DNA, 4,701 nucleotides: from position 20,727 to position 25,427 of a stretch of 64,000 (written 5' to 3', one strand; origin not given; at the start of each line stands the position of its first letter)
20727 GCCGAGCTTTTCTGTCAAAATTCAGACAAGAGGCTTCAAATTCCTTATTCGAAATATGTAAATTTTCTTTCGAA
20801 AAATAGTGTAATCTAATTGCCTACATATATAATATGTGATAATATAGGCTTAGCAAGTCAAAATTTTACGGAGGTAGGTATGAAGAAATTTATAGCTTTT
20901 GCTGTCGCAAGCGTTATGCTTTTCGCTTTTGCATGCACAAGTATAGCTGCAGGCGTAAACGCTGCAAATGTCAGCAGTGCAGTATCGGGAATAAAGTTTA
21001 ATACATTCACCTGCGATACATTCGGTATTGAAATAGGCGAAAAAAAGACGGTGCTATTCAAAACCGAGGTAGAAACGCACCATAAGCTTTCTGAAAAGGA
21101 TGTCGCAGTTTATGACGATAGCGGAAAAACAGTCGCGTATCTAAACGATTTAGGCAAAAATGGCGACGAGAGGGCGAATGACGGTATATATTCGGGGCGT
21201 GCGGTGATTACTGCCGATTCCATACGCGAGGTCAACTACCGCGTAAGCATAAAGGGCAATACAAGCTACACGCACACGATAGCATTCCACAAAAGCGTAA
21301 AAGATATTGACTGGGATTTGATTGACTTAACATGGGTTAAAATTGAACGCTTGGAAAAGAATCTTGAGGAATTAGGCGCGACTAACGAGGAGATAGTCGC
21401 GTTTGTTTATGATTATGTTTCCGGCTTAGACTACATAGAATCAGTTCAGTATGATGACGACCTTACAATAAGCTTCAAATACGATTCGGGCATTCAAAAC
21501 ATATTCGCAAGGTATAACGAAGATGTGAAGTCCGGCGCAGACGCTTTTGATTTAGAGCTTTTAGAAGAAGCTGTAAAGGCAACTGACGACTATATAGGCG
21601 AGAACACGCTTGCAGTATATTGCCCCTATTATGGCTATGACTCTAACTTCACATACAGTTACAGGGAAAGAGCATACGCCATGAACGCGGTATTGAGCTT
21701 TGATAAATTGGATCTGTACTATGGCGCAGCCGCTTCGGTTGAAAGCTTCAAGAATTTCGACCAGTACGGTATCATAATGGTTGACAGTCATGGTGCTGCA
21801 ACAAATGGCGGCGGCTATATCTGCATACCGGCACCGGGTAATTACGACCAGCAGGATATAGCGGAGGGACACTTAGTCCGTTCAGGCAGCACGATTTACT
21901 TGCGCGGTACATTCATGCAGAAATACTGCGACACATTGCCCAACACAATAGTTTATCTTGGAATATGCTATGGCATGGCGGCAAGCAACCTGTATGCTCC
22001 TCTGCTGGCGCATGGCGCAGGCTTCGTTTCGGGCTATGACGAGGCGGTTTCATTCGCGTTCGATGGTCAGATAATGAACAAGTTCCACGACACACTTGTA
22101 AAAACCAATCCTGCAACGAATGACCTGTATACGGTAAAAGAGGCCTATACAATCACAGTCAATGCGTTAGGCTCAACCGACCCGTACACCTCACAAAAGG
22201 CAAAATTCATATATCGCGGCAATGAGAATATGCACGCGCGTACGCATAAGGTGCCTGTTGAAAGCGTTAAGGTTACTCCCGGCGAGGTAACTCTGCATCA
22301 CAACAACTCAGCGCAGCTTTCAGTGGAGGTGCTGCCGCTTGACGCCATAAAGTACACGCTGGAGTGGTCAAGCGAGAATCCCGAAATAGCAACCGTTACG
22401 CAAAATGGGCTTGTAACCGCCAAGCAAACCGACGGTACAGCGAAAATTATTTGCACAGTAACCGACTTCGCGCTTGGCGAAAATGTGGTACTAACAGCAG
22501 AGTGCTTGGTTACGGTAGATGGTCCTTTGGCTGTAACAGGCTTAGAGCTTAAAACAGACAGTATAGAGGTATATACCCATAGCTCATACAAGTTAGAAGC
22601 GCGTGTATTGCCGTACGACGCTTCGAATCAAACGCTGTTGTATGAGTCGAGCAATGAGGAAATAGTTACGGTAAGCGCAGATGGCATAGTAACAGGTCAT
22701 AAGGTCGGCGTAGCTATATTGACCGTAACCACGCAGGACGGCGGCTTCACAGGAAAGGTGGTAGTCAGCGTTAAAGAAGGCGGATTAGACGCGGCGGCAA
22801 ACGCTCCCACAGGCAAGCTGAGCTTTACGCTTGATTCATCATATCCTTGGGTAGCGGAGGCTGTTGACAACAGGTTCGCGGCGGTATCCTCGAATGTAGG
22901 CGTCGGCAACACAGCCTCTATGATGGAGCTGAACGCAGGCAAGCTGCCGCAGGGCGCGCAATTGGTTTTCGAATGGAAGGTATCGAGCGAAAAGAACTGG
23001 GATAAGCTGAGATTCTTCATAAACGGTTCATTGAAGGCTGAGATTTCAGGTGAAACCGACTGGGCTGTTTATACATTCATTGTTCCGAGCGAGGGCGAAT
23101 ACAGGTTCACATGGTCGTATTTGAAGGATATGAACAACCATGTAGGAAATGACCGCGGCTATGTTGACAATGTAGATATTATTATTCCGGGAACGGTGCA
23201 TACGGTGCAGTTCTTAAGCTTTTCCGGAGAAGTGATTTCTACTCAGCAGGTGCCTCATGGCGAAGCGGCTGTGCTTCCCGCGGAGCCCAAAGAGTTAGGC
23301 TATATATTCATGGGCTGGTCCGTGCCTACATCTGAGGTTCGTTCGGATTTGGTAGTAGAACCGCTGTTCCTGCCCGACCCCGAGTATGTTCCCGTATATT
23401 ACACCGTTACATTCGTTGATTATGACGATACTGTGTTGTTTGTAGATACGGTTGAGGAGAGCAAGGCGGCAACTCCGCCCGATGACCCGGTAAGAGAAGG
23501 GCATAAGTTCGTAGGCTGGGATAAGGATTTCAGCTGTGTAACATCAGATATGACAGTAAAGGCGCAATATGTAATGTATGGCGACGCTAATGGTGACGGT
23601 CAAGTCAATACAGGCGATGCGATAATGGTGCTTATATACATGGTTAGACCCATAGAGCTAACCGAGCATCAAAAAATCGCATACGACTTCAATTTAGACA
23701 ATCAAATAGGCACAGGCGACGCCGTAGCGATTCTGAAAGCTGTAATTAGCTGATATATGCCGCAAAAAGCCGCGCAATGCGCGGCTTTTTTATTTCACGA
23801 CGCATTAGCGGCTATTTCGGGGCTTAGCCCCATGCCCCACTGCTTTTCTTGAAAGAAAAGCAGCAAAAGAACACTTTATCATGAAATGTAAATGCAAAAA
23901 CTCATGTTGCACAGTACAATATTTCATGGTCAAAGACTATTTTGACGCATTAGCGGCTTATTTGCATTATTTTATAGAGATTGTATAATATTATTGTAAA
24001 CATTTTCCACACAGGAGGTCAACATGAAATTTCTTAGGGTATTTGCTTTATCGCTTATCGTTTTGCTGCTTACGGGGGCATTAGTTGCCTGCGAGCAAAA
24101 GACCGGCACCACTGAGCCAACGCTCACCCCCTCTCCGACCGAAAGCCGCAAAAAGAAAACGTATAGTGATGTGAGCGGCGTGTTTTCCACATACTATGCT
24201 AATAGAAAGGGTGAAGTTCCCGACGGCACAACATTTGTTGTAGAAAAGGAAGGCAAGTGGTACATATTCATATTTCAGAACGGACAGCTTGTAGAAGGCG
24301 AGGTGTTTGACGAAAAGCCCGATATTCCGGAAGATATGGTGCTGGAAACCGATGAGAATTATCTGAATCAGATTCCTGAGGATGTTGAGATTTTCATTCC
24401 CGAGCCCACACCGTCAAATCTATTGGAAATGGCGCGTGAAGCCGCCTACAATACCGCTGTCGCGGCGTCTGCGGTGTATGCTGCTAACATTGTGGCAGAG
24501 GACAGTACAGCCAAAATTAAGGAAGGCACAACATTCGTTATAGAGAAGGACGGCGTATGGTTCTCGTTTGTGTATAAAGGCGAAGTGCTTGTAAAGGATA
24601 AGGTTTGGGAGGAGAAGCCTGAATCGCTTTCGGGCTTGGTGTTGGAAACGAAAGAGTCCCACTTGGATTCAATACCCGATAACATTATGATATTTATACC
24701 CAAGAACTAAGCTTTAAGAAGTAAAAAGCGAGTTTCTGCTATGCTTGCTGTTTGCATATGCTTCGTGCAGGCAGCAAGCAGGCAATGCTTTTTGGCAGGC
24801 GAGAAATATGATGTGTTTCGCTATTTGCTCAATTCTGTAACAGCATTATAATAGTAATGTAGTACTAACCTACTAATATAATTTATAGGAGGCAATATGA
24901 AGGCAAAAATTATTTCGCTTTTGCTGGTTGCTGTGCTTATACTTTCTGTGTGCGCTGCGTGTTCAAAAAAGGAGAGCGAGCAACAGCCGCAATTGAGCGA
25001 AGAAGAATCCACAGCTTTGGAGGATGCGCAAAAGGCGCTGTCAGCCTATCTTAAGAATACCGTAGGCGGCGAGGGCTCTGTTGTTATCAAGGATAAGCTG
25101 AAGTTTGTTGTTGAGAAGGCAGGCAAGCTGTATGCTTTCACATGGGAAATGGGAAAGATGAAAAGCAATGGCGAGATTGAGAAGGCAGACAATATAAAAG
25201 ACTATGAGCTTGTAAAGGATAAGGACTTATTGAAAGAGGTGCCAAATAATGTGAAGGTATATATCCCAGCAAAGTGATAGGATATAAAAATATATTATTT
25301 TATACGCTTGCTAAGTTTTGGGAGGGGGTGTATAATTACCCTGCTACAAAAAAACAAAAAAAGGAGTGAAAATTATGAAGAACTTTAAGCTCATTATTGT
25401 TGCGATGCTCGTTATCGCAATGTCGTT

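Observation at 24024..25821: Three tandem, individually promoted lipoprotein genes sharing an unassigned ~60-aa module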

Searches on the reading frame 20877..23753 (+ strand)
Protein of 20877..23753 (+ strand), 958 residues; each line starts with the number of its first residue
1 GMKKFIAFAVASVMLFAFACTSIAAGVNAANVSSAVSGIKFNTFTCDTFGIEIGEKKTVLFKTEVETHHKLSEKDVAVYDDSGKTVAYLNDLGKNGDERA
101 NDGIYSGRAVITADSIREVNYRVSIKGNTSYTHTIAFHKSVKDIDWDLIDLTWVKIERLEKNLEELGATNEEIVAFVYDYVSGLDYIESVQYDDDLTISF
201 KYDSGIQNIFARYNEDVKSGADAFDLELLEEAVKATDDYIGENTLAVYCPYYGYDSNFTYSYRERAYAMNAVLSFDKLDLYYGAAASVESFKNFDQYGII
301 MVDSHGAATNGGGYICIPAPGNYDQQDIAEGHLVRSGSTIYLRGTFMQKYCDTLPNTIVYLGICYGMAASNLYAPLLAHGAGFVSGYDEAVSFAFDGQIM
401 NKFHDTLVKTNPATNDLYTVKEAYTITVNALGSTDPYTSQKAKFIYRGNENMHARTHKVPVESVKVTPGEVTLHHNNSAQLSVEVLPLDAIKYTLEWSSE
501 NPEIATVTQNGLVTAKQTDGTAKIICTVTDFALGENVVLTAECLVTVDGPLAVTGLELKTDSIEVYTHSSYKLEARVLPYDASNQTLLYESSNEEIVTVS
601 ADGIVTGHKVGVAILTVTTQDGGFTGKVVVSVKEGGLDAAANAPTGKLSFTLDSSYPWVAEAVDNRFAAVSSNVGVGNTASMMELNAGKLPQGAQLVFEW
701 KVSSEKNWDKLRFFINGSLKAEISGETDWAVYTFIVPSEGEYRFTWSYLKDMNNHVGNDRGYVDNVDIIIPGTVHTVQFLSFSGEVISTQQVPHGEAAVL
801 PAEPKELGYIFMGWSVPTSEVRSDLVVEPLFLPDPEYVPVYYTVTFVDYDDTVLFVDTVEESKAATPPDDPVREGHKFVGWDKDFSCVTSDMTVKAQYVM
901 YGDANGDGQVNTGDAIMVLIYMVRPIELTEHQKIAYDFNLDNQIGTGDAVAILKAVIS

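Call 3: search_protein_families(library=pfam, proteins=[window:20877-23753:+], max_evalue=1)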
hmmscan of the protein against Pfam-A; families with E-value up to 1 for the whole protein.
window:20877-23753:+ (958 aa): 5 families
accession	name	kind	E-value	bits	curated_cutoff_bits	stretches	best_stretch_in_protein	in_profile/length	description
PF02368.24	Big_2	-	5.3e-27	94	22.8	2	460-530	1-70/79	Bacterial Ig-like domain (group 2)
PF09479.16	Flg_new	-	1.3e-15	57.6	27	2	842-903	1-59/65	Listeria-Bacteroides repeat domain (List_Bact_rpt)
PF00404.24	Dockerin_1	-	5.5e-07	30.1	22.9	1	901-952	1-52/57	Dockerin type I domain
PF22359.2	Big-like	-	1.6e-05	25.5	27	1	498-529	6-36/48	Bacterial Ig-like domain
PF18998.6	Flg_new_2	-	0.0035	17.7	23.6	1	783-821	10-47/73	Divergent InlB B-repeat domain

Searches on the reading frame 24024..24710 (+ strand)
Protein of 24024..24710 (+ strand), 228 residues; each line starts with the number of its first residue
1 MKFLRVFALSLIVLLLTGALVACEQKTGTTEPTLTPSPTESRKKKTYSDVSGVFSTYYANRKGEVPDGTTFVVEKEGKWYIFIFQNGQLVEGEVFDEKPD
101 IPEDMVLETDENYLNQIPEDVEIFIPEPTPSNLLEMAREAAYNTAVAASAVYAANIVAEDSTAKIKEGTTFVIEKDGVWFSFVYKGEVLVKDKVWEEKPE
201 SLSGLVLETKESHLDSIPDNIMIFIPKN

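Call 3: search_protein_families(library=pfam, proteins=[window:24024-24710:+], max_evalue=1)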
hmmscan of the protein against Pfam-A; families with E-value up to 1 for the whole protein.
window:24024-24710:+ (228 aa): 3 families
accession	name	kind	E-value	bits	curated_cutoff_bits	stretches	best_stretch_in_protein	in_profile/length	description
PF15513.11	DUF4651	-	0.0082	16.5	22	0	172-190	39-57/61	Domain of unknown function (DUF4651)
PF12039.13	DUF3525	-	0.14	11.4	25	1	97-138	304-345/453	Protein of unknown function (DUF3525)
PF21096.2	RecA_C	-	0.22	12.1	27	0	172-182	12-22/57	RecA C-terminal domain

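Call 4: search_protein_families(library=ncbifam, proteins=[window:24024-24710:+], max_evalue=1)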
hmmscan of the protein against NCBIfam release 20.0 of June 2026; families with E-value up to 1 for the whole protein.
window:24024-24710:+ (228 aa): 0 families

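Call 35: list_cluster_members(proteins=[window:24024-24710:+, window:24897-25277:+, window:25375-25821:+, window:44640-45413:+, window:45595-46626:+, window:41588-44056:+, window:18320-20611:+])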
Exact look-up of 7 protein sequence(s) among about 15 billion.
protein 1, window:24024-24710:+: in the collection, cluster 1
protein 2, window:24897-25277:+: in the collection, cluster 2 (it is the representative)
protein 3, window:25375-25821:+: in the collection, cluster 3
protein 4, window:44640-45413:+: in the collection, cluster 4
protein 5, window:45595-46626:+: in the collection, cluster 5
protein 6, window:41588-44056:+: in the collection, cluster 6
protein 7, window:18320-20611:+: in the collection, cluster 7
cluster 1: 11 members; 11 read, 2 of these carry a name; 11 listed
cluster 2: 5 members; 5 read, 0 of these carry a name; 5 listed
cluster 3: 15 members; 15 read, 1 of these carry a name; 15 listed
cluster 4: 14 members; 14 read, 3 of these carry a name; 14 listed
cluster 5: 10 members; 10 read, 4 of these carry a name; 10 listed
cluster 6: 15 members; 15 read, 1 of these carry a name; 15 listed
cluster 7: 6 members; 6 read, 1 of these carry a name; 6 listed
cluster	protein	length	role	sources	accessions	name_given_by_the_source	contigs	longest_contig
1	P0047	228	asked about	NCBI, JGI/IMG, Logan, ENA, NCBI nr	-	-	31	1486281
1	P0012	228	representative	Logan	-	-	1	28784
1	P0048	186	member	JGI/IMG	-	hypothetical protein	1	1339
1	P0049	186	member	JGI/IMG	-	uncharacterized protein YneR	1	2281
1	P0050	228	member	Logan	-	-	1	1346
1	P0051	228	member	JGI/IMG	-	-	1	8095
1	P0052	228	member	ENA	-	-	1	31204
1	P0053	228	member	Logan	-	-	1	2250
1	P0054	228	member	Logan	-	-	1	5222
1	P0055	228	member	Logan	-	-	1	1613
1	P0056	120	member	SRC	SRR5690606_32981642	-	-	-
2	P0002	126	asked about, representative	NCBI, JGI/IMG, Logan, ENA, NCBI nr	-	-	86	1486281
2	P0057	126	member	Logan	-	-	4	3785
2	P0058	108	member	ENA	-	-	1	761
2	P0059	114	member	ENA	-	-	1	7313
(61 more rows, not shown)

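Call 79: search_protein_families(library=phrogs, proteins=[window:24024-24710:+], max_evalue=0.01)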
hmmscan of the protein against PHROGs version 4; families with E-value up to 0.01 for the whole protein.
window:24024-24710:+ (228 aa): 0 families

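Call 80: search_protein_families(library=padloc, proteins=[window:24024-24710:+], max_evalue=0.01)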
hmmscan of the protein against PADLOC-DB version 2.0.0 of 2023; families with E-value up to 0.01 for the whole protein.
window:24024-24710:+ (228 aa): 0 families

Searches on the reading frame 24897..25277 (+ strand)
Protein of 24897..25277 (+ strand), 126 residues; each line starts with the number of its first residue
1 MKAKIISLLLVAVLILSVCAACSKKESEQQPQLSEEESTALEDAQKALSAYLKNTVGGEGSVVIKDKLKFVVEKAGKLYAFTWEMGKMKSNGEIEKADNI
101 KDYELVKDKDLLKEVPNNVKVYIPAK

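Call 3: search_protein_families(library=pfam, proteins=[window:24897-25277:+], max_evalue=1)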
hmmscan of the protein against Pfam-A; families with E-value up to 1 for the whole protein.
window:24897-25277:+ (126 aa): 7 families
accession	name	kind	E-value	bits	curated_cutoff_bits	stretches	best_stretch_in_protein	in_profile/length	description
PF12912.12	N_NLPC_P60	-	0.0011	19.5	25.4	1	10-93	3-75/118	NLPC_P60 stabilising domain, N term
PF00185.30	OTCace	-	0.065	13.7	29.4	1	41-121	38-115/157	Aspartate/ornithine carbamoyltransferase, Asp/Orn binding domain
PF02950.22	Conotoxin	-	0.077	14.4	25.1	1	7-36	5-35/75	Conotoxin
PF20101.4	DUF6491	-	0.13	12.7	27.5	1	4-53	3-42/138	Family of unknown function (DUF6491)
PF03823.19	Neurokinin_B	-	0.19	12.2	25.1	1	6-32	3-29/58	Neurokinin B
PF09716.15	ETRAMP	-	0.2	12.1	29.1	1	1-46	1-42/81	Malarial early transcribed membrane protein (ETRAMP)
PF20380.3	DUF6675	-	0.32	10.6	27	1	1-48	1-45/254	Family of unknown function (DUF6675)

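Call 4: search_protein_families(library=ncbifam, proteins=[window:24897-25277:+], max_evalue=1)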
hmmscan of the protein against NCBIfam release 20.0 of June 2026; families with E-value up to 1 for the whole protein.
window:24897-25277:+ (126 aa): 16 families
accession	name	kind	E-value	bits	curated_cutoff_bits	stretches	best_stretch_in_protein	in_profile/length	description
NF041428.1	TrsH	subfamily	0.00091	19.3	150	1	4-123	3-116/149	TrsH/TraH family protein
NF053532.1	lipo_SCO4651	subfamily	0.0028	17.3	65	1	6-55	3-52/277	SCO4651 family lipoprotein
NF033553.1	MerP_Gpos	exception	0.0051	16.7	110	1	1-47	1-46/112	mercury resistance system substrate-binding protein MerP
NF045774.1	cytochro_C551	exception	0.0061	16.5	118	1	1-47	1-45/110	cytochrome c551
NF045961.1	MAG5150_fam_LP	equivalog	0.0068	15.8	80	1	1-81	1-69/331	MAG5150 family histidine triad lipoprotein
NF047408.1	SA0632_fam_LP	equivalog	0.0089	15.7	70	1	4-49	3-49/68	SA0632 family lipoprotein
NF038041.1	fim_Mfa1_fam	subfamily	0.014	14.6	130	1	3-40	2-38/495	Mfa1 family fimbria major subunit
TIGR03300.1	assembly_YfgL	equivalog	0.023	13.4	285.2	1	55-110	179-234/377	outer membrane protein assembly factor BamB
NF040526.1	SCO0930_lipo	equivalog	0.033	13.4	275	1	4-81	2-76/311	SCO0930 family lipoprotein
NF040782.1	PG_glutam_Chrys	equivalog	0.051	12.8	250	1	1-85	1-76/321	protein-glutamine glutaminase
NF040528.1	SP_0198_lipo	equivalog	0.066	13.2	100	1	7-43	4-42/144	SP_0198 family lipoprotein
NF058647.1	lipo_LytA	equivalog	0.069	13.4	110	1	4-40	3-38/107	acidic lipoprotein LytA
TIGR03302.1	OM_YfiO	subfamily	0.07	12.6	81.4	1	8-49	3-45/239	outer membrane protein assembly factor BamD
TIGR03042.1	PS_II_psbQ_bact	equivalog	0.073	12.9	106.9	1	4-49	3-46/142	photosystem II protein PsbQ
NF040598.1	Ala_zip_lipo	subfamily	0.075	13.6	43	1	8-49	4-50/90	Lpp/OprI family alanine-zipper lipoprotein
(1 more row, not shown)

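Call 20: find_encoding_contigs(protein=window:24897-25277:+, flank=10000, max_places=6)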
Protein window:24897-25277:+ (126 aa): 22 contigs read that carry it; 6 places shown.
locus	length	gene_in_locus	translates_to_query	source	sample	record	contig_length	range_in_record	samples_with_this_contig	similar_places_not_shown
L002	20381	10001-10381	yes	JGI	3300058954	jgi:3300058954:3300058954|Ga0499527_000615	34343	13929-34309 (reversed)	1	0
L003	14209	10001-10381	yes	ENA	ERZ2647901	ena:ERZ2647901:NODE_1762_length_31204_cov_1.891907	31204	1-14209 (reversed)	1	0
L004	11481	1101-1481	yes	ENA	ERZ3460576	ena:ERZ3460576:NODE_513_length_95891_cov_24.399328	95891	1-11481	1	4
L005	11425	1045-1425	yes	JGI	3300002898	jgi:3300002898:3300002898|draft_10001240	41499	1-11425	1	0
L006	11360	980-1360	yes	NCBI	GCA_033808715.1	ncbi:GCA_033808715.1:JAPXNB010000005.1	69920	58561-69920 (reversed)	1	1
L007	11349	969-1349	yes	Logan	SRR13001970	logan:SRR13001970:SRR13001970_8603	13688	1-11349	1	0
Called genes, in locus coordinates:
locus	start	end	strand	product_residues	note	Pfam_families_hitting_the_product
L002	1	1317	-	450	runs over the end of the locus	?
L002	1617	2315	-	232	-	-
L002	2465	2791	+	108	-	-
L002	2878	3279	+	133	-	-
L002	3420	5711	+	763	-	PF00330:Aconitase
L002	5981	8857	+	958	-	PF26182:Ig_NUP210_5th (faint), PF02368:Big_2, PF22359:Big-like (faint), PF02368:Big_2, PF09479:Flg_new, PF00404:Dockerin_1 (weak)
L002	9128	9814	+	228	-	-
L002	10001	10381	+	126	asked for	-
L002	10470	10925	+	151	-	-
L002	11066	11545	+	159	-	PF06908:YpsA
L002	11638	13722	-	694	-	PF01136:Peptidase_U32, PF12392:DUF3656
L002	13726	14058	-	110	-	PF05164:ZapA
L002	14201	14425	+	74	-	-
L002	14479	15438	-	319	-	PF10988:DUF2807 (faint), PF13349:DUF4097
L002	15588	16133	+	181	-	-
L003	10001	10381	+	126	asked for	-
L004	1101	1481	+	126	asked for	-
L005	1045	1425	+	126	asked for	-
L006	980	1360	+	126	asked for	-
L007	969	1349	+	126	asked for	-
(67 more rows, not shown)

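Call 79: search_protein_families(library=phrogs, proteins=[window:24897-25277:+], max_evalue=0.01)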
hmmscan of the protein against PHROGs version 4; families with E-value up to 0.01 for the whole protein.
window:24897-25277:+ (126 aa): 0 families

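Call 80: search_protein_families(library=padloc, proteins=[window:24897-25277:+], max_evalue=0.01)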
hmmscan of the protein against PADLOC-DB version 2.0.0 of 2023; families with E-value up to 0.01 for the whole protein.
window:24897-25277:+ (126 aa): 0 families
